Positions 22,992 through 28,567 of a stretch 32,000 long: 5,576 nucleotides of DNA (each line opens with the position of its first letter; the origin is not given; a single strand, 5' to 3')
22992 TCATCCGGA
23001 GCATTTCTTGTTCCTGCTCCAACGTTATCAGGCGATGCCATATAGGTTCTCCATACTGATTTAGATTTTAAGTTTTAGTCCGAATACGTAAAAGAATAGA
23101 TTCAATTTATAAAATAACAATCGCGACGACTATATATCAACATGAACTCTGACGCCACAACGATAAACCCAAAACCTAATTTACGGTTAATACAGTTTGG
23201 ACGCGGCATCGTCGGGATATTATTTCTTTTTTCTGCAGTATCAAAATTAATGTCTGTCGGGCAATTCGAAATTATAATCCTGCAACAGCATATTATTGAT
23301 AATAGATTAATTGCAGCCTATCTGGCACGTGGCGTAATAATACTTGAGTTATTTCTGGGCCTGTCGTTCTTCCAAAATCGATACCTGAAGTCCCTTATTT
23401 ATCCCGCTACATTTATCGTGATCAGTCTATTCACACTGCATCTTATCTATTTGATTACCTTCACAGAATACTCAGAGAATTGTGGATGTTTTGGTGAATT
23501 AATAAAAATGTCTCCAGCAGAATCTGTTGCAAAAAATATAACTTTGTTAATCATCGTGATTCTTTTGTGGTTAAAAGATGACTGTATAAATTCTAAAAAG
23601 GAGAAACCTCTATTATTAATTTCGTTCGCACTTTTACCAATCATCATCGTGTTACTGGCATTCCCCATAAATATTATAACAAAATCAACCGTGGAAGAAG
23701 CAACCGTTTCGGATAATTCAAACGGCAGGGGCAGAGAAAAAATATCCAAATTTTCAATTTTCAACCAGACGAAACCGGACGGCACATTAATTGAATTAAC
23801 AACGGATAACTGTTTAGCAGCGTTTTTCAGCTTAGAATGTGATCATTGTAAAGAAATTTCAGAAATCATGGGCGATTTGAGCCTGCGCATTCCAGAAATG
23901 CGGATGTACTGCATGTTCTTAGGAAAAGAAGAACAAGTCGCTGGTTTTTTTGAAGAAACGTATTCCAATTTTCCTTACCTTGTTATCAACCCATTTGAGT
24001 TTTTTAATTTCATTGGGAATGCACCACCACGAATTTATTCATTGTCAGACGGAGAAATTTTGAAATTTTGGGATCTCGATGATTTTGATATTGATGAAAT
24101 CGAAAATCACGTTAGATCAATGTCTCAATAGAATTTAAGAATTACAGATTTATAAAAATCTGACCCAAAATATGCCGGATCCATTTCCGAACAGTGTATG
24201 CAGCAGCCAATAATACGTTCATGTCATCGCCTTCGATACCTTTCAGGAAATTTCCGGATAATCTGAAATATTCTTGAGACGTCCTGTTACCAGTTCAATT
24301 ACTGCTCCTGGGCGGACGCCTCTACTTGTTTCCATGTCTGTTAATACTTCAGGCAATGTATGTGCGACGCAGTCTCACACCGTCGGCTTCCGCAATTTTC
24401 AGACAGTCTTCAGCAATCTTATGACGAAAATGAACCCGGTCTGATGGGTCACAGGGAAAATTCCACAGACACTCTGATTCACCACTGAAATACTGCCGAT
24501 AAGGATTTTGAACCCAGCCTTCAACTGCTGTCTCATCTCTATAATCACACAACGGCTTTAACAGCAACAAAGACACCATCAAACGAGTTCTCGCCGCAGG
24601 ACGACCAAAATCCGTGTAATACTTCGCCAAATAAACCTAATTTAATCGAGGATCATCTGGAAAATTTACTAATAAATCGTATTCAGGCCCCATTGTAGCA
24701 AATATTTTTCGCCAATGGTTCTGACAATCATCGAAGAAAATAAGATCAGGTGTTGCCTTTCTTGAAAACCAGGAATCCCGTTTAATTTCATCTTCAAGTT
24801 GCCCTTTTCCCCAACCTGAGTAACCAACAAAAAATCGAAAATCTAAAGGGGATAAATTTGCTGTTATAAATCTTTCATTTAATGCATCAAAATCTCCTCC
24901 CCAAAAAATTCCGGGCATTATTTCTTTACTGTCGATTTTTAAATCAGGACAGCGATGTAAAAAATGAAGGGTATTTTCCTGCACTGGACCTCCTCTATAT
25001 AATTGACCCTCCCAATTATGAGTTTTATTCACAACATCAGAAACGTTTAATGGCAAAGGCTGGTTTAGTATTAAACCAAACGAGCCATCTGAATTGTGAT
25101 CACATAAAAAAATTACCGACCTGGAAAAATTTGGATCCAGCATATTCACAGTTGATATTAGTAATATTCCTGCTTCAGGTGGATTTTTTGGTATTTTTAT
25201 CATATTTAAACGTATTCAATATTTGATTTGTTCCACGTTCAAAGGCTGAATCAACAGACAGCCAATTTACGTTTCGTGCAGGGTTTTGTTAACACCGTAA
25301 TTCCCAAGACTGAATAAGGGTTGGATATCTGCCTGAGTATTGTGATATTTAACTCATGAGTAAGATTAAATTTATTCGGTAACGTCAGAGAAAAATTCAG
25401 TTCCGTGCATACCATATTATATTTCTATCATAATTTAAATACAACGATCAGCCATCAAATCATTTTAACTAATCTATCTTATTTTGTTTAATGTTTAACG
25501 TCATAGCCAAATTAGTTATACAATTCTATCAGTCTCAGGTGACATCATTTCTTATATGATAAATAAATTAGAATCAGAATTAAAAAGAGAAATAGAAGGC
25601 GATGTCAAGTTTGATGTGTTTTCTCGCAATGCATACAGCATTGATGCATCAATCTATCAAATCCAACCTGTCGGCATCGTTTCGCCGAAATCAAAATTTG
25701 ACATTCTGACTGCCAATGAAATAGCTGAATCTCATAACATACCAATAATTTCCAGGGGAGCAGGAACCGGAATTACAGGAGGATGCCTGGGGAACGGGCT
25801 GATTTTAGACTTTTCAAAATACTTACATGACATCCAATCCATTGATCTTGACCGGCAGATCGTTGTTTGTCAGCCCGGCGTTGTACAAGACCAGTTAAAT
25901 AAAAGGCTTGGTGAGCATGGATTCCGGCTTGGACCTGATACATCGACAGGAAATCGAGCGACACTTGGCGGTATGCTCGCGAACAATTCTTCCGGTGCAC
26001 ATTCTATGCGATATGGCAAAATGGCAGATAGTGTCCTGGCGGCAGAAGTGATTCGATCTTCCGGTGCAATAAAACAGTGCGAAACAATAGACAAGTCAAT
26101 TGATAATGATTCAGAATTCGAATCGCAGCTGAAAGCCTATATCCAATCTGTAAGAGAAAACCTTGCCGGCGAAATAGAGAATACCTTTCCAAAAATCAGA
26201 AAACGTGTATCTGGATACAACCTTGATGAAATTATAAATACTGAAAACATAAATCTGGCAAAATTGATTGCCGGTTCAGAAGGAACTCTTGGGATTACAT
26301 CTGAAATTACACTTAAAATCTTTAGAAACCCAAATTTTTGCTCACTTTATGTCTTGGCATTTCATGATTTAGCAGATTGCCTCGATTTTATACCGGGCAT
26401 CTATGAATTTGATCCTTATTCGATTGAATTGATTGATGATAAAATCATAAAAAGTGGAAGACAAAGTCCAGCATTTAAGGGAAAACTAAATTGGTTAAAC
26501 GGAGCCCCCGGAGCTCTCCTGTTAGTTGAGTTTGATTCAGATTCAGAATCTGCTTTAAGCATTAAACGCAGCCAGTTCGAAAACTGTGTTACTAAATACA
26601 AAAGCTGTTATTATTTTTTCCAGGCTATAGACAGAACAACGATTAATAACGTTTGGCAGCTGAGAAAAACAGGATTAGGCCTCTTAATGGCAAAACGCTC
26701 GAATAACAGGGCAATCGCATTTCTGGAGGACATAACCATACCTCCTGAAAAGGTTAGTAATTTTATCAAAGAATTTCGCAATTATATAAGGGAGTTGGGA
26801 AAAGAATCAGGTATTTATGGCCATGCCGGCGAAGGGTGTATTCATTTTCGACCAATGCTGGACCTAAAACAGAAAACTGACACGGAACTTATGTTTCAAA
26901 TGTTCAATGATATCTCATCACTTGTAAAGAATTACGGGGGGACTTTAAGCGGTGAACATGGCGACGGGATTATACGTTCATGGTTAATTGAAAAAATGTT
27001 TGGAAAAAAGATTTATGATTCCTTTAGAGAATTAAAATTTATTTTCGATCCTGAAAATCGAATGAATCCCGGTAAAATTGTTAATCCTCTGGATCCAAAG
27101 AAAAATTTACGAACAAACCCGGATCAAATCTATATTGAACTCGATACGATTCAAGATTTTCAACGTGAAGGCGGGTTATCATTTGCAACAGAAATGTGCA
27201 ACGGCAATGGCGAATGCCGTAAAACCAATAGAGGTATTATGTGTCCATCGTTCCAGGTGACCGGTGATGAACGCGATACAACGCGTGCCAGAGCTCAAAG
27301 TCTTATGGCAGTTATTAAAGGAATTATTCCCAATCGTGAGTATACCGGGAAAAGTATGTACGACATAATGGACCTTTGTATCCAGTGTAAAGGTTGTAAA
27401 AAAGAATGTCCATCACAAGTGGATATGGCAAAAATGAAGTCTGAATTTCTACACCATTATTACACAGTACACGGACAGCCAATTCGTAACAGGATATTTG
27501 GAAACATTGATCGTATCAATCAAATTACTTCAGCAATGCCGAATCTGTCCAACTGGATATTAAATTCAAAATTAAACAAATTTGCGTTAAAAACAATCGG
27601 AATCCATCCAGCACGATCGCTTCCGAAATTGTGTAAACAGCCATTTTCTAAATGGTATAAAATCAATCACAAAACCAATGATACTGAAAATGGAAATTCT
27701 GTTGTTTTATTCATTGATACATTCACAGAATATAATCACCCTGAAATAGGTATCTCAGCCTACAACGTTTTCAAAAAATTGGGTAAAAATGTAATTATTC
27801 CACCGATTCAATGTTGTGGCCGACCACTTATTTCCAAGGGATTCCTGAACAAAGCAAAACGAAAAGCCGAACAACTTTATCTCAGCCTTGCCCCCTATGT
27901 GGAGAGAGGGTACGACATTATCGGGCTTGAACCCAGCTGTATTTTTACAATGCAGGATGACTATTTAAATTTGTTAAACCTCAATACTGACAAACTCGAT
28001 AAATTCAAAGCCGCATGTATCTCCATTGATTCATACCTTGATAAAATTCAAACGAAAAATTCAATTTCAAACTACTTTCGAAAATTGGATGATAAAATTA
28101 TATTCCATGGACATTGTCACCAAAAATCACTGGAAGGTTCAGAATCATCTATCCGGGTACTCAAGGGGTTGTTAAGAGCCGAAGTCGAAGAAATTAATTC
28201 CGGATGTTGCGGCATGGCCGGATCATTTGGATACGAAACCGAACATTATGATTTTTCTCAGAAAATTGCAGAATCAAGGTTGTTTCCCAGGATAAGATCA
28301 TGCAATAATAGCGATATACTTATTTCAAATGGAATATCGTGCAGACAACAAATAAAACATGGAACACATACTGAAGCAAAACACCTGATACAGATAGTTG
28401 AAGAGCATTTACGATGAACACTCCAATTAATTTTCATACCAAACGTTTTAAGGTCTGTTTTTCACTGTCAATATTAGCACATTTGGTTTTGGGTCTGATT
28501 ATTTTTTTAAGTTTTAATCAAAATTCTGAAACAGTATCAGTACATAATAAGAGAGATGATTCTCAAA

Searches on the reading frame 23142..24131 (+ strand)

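Call 8: search_protein_families(library=pfam, proteins=[window:23142-24131:+], max_evalue=0.001)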
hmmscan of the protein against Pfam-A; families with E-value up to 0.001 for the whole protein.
window:23142-24131:+ (329 aa): 1 family
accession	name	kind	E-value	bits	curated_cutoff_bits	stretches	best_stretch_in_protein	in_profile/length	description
PF07291.16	MauE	-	6.6e-18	65.7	27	1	16-144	4-127/128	Methylamine utilisation protein MauE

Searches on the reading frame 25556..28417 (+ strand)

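Call 8: search_protein_families(library=pfam, proteins=[window:25556-28417:+], max_evalue=0.001)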
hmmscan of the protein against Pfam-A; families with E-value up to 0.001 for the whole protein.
window:25556-28417:+ (953 aa): 6 families
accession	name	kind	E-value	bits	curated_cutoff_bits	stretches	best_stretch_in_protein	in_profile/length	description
PF02913.24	FAD-oxidase_C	-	4.9e-43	148.1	21.2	1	263-508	6-248/248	FAD linked oxidases, C-terminal domain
PF01565.28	FAD_binding_4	-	9.8e-32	110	26.4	1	40-175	3-138/139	FAD binding domain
PF02754.22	CCG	-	1e-07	32.4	20.6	0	850-934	3-85/85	Cysteine-rich domain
PF13183.11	Fer4_8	-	3.7e-07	31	27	1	546-622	3-68/68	4Fe-4S dicluster domain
PF13534.11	Fer4_17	-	4.4e-07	30.8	22.2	1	548-623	2-61/61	4Fe-4S dicluster domain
PF13237.11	Fer4_10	-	0.00039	20.7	25.5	0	602-624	3-22/53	4Fe-4S dicluster domain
